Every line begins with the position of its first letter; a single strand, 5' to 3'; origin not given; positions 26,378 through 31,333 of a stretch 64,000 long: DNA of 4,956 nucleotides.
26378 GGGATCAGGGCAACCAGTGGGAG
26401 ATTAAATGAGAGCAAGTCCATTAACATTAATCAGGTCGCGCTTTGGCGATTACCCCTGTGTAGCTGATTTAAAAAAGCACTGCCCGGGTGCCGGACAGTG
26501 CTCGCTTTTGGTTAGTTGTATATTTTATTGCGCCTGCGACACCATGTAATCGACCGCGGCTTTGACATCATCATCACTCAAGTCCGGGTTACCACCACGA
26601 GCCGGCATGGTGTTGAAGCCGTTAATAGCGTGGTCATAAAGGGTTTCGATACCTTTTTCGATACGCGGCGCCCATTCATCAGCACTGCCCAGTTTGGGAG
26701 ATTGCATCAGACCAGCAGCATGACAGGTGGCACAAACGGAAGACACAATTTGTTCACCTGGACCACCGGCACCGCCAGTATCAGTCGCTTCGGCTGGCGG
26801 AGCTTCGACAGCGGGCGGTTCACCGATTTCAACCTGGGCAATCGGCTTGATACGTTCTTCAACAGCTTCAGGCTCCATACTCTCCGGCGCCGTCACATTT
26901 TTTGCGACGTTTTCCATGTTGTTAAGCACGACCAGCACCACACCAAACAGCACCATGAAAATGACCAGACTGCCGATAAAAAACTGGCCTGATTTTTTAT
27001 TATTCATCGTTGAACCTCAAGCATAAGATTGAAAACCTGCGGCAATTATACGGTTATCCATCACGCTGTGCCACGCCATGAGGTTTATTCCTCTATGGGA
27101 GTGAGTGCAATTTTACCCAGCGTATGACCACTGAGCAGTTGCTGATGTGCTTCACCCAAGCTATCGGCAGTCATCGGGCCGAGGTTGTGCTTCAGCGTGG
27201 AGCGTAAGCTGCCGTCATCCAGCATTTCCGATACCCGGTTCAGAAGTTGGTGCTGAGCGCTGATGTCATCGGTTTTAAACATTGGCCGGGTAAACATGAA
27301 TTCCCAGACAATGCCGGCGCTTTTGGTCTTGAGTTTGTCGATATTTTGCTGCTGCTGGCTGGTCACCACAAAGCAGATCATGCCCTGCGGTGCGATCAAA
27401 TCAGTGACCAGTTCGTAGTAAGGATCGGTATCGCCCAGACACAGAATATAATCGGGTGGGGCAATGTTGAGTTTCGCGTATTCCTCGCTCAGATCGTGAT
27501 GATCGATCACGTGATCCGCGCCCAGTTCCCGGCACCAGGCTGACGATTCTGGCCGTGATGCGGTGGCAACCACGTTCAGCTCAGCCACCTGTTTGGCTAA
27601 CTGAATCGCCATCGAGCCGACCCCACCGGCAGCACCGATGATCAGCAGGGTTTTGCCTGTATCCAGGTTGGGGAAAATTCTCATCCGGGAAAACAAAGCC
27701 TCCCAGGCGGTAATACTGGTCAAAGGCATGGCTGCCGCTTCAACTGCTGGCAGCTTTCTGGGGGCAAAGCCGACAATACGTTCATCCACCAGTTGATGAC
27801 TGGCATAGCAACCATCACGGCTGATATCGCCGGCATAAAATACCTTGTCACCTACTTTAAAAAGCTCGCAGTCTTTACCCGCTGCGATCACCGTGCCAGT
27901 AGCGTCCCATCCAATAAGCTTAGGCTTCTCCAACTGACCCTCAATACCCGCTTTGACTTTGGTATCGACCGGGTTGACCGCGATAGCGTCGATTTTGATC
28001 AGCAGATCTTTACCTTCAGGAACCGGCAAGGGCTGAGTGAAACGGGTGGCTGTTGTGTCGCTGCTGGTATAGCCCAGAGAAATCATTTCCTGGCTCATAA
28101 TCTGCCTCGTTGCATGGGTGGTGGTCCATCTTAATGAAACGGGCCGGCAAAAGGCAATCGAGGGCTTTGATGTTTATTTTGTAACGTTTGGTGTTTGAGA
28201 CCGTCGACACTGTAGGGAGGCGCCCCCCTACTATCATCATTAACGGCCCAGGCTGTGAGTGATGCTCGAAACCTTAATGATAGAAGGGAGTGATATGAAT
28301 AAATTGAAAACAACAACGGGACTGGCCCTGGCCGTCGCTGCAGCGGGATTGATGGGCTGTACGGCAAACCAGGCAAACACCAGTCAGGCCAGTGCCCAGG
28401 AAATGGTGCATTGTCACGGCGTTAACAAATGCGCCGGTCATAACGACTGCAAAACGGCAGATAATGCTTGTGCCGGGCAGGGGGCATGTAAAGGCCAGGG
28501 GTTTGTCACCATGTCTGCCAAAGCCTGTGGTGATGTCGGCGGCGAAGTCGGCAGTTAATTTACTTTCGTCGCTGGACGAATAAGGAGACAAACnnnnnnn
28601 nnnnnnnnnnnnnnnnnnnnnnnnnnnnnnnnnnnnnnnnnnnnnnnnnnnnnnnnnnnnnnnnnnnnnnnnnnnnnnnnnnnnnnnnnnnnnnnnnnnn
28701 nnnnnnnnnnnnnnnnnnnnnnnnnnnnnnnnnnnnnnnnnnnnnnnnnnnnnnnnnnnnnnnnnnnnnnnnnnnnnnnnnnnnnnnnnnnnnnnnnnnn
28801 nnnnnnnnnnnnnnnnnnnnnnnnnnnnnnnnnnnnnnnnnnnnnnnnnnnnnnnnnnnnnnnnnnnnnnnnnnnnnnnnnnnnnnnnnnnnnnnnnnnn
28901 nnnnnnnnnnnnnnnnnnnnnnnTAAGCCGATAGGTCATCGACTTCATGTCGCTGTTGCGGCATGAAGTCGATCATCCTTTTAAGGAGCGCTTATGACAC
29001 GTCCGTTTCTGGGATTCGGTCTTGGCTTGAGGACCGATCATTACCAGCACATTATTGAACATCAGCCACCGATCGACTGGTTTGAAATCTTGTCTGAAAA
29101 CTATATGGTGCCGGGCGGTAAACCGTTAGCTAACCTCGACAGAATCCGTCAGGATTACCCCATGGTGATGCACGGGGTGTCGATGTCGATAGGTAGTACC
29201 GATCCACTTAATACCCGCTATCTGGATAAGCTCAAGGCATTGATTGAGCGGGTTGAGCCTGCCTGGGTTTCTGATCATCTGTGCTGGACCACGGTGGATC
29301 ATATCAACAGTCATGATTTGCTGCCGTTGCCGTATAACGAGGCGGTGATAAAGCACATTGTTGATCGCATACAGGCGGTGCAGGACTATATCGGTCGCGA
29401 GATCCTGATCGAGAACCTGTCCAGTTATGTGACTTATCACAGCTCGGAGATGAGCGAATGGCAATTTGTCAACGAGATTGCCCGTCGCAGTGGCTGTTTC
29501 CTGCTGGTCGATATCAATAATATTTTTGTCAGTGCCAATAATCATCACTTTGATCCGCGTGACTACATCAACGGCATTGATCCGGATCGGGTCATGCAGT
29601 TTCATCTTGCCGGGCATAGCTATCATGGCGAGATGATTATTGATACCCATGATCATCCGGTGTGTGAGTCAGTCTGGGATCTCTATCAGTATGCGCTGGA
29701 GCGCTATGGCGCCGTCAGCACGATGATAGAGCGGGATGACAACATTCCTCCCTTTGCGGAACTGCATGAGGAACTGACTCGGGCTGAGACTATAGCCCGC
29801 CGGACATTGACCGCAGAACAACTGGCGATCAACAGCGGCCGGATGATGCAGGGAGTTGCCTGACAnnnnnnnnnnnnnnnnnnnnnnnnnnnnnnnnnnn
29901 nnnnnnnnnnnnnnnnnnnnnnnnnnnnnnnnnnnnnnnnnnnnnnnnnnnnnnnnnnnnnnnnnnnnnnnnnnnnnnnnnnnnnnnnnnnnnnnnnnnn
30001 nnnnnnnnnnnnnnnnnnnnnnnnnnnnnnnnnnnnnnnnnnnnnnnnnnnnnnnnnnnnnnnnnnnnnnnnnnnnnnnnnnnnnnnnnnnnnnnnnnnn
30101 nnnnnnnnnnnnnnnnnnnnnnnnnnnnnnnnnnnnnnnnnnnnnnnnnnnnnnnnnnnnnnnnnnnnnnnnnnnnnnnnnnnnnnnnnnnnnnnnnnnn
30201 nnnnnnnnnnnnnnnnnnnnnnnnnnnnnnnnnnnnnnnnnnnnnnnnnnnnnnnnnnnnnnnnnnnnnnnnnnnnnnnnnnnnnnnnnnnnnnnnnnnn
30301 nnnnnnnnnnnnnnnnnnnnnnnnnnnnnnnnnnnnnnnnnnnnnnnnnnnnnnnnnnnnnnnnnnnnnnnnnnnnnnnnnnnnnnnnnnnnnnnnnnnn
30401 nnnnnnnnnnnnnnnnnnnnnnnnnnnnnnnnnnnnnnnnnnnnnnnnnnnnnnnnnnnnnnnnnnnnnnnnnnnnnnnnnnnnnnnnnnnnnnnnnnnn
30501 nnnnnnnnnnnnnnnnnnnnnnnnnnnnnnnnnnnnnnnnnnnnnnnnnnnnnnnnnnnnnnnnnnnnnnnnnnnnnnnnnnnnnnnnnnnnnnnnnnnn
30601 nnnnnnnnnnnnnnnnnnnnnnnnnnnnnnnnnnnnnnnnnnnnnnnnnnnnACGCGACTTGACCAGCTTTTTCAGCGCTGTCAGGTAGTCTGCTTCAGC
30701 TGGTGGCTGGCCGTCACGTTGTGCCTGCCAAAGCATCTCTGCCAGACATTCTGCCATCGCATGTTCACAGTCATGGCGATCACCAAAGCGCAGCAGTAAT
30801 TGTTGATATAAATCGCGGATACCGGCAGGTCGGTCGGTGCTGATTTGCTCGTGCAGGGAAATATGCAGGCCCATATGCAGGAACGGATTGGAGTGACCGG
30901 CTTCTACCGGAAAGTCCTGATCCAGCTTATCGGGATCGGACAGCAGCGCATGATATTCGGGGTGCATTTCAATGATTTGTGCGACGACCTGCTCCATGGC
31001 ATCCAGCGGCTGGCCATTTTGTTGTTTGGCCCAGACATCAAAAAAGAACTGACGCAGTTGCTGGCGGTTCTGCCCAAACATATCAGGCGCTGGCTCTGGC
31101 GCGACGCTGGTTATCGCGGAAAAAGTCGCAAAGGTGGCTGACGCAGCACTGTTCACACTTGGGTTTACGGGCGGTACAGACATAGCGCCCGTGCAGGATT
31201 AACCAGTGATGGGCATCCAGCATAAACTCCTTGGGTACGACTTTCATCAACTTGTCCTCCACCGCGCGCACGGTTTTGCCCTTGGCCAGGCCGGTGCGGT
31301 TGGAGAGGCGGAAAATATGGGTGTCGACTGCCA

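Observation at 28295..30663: Bufferin-type RiPP cluster with two tandem precursor genes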

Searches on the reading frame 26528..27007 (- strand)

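Call 3: search_protein_families(library=pfam, proteins=[window:26528-27007:-], max_evalue=0.01)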
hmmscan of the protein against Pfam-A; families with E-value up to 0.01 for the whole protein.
window:26528-27007:- (160 aa): 2 families
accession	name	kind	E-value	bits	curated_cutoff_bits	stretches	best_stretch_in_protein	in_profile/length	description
PF13442.11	Cytochrome_CBB3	-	1.8e-15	57.4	27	1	83-155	5-68/68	Cytochrome C oxidase, cbb3-type, subunit III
PF00034.26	Cytochrom_C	-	5.4e-07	31.3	21.3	1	84-157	4-88/90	Cytochrome c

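Call 4: search_protein_families(library=ncbifam, proteins=[window:26528-27007:-], max_evalue=0.01)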
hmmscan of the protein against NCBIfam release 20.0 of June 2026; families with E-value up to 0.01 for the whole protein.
window:26528-27007:- (160 aa): 3 families
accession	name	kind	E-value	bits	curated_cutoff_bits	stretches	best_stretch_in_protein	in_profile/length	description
NF045930.1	Cytc6PetJCyano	equivalog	9.6e-06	25.5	135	1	70-160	21-107/110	cytochrome c6 PetJ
NF052246.1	SorB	equivalog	0.00026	21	93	1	71-121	9-58/80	SorB family sulfite dehydrogenase c-type cytochrome subunit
TIGR00782.1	ccoP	equivalog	0.0019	17.5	179.95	1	56-158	88-192/285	cytochrome-c oxidase, cbb3-type subunit III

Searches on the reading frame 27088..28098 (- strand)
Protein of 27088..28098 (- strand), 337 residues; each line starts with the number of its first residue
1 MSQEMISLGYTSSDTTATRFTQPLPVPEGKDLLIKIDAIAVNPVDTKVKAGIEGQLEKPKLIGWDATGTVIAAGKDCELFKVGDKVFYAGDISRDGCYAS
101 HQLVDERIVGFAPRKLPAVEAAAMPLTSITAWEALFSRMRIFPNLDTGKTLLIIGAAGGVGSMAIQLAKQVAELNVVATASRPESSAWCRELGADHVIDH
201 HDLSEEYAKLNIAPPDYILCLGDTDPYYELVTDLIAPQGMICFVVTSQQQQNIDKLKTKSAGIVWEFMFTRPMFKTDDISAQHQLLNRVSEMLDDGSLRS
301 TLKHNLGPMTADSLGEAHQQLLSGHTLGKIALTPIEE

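Call 3: search_protein_families(library=pfam, proteins=[window:27088-28098:-], max_evalue=0.01)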
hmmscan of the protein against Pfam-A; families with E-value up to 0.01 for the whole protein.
window:27088-28098:- (337 aa): 3 families
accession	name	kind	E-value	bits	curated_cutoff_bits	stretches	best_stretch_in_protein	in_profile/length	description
PF00107.32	ADH_zinc_N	-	1.5e-12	48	31.8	1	159-252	1-96/129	Zinc-binding dehydrogenase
PF13602.12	ADH_zinc_N_2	-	1.3e-11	45.9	27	1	192-332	1-134/134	Zinc-binding dehydrogenase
PF08240.17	ADH_N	-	5.5e-11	43.1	23.5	1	30-88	3-62/104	Alcohol dehydrogenase GroES-like domain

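Call 4: search_protein_families(library=ncbifam, proteins=[window:27088-28098:-], max_evalue=0.01)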
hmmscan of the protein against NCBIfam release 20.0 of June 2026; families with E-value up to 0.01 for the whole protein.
window:27088-28098:- (337 aa): 26 families (the best 25 are shown)
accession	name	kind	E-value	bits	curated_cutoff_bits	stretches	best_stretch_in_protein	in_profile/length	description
TIGR02817.1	adh_fam_1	subfamily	8.4e-117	390.3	284.05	1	19-332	19-333/336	zinc-binding alcohol dehydrogenase family protein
TIGR02824.1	quinone_pig3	subfamily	2.3e-37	128.7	296.8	1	21-333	19-324/325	putative NAD(P)H quinone oxidoreductase, PIG3 family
TIGR01751.1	crot-CoA-red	equivalog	1.7e-21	76.4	378.55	1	94-207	138-248/398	crotonyl-CoA carboxylase/reductase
NF041183.1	Pks2_ls1_myc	equivalog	9.8e-20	69.1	2400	1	25-202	1427-1598/2086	sulfolipid-1 biosynthesis phthioceranic/hydroxyphthioceranic acid synthase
TIGR02823.1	oxido_YhdH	subfamily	1.1e-17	63.9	297.25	1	30-208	27-205/324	acrylyl-CoA reductase family protein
NF008024.0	PRK10754.1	subfamily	7.1e-17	61.4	348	1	27-201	26-193/327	NADPH:quinone reductase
NF010344.0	PRK13771.1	subfamily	3.3e-15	55.9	349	1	95-210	115-223/334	putative alcohol dehydrogenase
NF051456.1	acrylyl_AcuI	equivalog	5.5e-13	48.4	440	1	59-207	58-205/325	acrylyl-CoA reductase (NADPH)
NF003808.0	PRK05396.1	equivalog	9.3e-12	44.5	380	2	147-276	163-294/341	L-threonine 3-dehydrogenase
NF006940.0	PRK09422.1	equivalog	1.5e-11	43.9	344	1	93-203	112-216/338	alcohol dehydrogenase AdhP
TIGR00692.1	tdh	equivalog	7.8e-11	41.6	458.35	2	22-100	16-97/340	L-threonine 3-dehydrogenase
NF041172.1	AcrlCoa_red_Thmprot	equivalog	7.6e-10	38.2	500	1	77-209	93-222/334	acryloyl-CoA reductase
NF041097.1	keto_inos_dh_IolM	equivalog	2.4e-09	36.3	450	1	119-205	181-263/389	scyllo-inosose 3-dehydrogenase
NF058644.1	CurcmRedCuraProt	equivalog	3.1e-08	33.1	440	1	119-330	117-329/336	NADPH-dependent curcumin/dihydrocurcumin reductase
NF047908.1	AldhRedAhr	equivalog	6e-08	31.9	470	1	96-253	120-268/335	NADPH-dependent aldehyde reductase Ahr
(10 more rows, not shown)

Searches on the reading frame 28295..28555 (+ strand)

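Call 3: search_protein_families(library=pfam, proteins=[window:28295-28555:+], max_evalue=0.01)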
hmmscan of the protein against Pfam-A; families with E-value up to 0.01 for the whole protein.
window:28295-28555:+ (87 aa): 0 families

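Call 4: search_protein_families(library=ncbifam, proteins=[window:28295-28555:+], max_evalue=0.01)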
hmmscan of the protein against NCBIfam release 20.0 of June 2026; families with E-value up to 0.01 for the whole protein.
window:28295-28555:+ (87 aa): 1 family
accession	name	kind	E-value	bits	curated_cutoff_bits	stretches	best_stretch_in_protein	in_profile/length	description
NF050166.1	Cu_RiPP_BufA2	equivalog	1e-22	80.1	60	1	10-85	2-78/79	BufA2 family periplasmic bufferin-type metallophore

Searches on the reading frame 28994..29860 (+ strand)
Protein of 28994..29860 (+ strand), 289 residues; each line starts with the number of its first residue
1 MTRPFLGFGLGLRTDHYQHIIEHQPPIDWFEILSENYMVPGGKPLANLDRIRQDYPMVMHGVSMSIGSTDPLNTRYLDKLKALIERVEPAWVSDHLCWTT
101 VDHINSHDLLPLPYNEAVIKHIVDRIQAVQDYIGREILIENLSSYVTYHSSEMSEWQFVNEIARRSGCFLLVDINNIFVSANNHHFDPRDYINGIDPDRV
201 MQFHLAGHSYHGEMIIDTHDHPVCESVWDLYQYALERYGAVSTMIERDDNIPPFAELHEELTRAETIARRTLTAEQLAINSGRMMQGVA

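Call 3: search_protein_families(library=pfam, proteins=[window:28994-29860:+], max_evalue=0.01)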
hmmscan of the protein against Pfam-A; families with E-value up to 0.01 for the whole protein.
window:28994-29860:+ (289 aa): 2 families
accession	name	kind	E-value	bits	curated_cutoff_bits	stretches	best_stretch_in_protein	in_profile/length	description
PF05114.20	MbnB_TglH_ChrH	-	2.4e-111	371.6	25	1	8-268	2-262/263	RiPP precursor modification enzyme MbnB/TglH/ChrH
PF01261.30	AP_endonuc_2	-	5.6e-05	23.4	31.1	1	52-219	37-199/249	Xylose isomerase-like TIM barrel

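Call 4: search_protein_families(library=ncbifam, proteins=[window:28994-29860:+], max_evalue=0.01)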
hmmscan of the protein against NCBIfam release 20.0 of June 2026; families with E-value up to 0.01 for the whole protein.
window:28994-29860:+ (289 aa): 5 families
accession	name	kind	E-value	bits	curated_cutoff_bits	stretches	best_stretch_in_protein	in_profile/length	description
NF050167.1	MNIO_BufB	equivalog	5.1e-118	393.1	310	1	8-264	1-261/262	MNIO family bufferin maturase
NF003818.2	PRK05409.1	equivalog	5.6e-78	262.2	360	1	8-266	2-262/264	HvfB family MNIO-type RiPP peptide maturase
NF050151.1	RiPP_MNIO_ApyH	equivalog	4.2e-28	98.3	400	1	18-245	23-256/283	multinuclear non-heme iron-dependent oxidative enzyme ApyH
TIGR04159.2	methbact_MbnB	equivalog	2.5e-18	66.6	325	1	11-265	8-256/261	methanobactin biosynthesis protein MbnB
NF050165.1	MNIO_ChrH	equivalog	1.2e-13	50.9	600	1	57-242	59-251/363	MNIO family chryseobactin maturase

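Call 22: find_related_loci(query=window:28994-29860:+, collection=genome_contigs, flank=4000)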
Query window:28994-29860:+ (289 aa) in genome_contigs; peptide patterns used: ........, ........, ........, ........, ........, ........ (x = any residue, [..] = any of these).
600 stretches matched a pattern (row limit reached: there are more); 598 encode a relative of the query (tblastn E <= 1e-3); the best 80 are kept; 80 distinct loci.
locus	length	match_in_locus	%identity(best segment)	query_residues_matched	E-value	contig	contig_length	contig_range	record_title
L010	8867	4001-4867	81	1-289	7e-164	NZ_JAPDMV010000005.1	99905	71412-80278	Methylophaga sp. OBS4 NODE_11_length_99905_cov_7.336748, whole genome shotgun sequence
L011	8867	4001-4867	77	1-289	4e-161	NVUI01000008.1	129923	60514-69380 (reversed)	MAG: Methylophaga sp. isolate NORP93 Contig_source1383C_373, whole genome shotgun sequence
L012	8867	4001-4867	76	1-289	3e-156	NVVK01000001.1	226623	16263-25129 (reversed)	MAG: Methylophaga sp. isolate NORP65 Contig_source1382A_92, whole genome shotgun sequence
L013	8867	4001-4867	75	1-289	4e-156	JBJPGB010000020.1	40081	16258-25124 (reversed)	MAG: Methylophagaceae bacterium isolate bin_07_a k141_424711, whole genome shotgun sequence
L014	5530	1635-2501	75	1-289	2e-157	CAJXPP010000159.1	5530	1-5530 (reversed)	MAG TPA_asm: uncultured Gammaproteobacteria bacterium isolate SRR3933271_bin.2_MetaBAT_v2.12.1_MAG genome assembly, cont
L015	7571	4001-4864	76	1-289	1e-154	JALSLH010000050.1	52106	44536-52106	MAG: Methylophaga sp. isolate 355-202_metabat1_scaf2bin.068_VB 355-202_scaffold_294_c1, whole genome shotgun sequence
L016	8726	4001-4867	76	1-289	2e-154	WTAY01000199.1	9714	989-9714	MAG: Methylophaga sp. isolate GLR1851 c_000000147823, whole genome shotgun sequence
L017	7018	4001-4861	75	3-289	3e-153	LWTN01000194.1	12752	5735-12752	MAG: Cycloclasticus sp. symbiont of Poecilosclerida sp. M isolate specimen M Ga0097675_1194, whole genome shotgun sequen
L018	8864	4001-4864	75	2-289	2e-152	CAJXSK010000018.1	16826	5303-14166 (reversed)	MAG TPA_asm: uncultured Piscirickettsiaceae bacterium isolate SRR3933254_bin.16_MetaBAT_v2.12.1_MAG genome assembly, con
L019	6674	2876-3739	75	1-289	2e-150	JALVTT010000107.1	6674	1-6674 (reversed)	MAG: Sedimenticola sp. isolate M1_metabat2_scaf2bin.028 M1_NODE_3323_length_6674_cov_2.811669, whole genome shotgun sequ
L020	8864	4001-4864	74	1-288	3e-149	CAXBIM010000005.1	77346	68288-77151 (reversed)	MAG TPA_asm: uncultured Methylophaga sp. isolate ERR2762111_binner23_Refined_78 genome assembly, contig: ERZ3422204.593,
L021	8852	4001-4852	74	1-284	2e-148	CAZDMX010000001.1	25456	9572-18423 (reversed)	MAG TPA_asm: uncultured Thiothrix sp. isolate binchicken_co24_84 genome assembly, contig: NODE_550_length_25456_cov_5.35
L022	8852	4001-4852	74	1-284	6e-147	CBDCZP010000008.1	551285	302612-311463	MAG: Thiotrichaceae bacterium isolate 835999da-035e-4625-bfa5-422bec9dcdc6 genome assembly, contig: contig_8, whole geno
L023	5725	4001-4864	72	1-289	2e-146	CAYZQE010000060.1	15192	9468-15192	MAG TPA_asm: uncultured Gammaproteobacteria bacterium isolate binchicken_co53_181 genome assembly, contig: NODE_2241_len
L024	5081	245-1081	73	1-279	9e-145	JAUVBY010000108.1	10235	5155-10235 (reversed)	MAG: Gammaproteobacteria bacterium isolate CSMAG_257 CSMAG_257_k127_4842228_length_10235_cov_18.4344, whole genome shotg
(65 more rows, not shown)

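Call 58: search_solved_structures(query=window:28994-29860:+, max_evalue=0.00001)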
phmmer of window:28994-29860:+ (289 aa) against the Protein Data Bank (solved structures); distinct sequences matched with E-value up to 0.00001: 8.
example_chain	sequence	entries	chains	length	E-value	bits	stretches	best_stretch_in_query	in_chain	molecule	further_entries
3bww_A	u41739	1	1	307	4.1e-47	163.8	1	7-210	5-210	Protein of unknown function DUF692/COG3220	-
8hci_D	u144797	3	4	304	4.8e-26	94.7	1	26-246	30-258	DUF692 family protein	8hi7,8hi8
7tcr_A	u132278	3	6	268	9e-10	41.3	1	13-251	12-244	Methanobactin biosynthesis cassette protein MbnB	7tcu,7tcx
7fc0_E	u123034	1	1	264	1e-08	37.8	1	22-252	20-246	Methanobactin biosynthesis cassette protein MbnB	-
7fc0_B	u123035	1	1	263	1e-08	37.8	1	22-252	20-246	Methanobactin biosynthesis cassette protein MbnB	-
7dz9_B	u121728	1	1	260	1.3e-08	37.4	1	27-251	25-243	cpMbnB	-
7dz9_A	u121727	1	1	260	1.3e-08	37.4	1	27-251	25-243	MbnB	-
7tcw_A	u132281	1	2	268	1.5e-08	37.2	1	13-251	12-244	Methanobactin biosynthesis cassette protein MbnB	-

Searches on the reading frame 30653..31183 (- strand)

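Call 3: search_protein_families(library=pfam, proteins=[window:30653-31183:-], max_evalue=0.01)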
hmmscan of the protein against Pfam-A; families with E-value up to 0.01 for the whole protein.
window:30653-31183:- (177 aa): 1 family
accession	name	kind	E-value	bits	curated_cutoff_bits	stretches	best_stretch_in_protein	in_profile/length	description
PF08897.16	DUF1841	-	1.2e-55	187.7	24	1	39-171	1-134/135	Domain of unknown function (DUF1841)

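Call 4: search_protein_families(library=ncbifam, proteins=[window:30653-31183:-], max_evalue=0.01)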
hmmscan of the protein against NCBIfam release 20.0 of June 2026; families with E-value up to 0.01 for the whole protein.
window:30653-31183:- (177 aa): 0 families
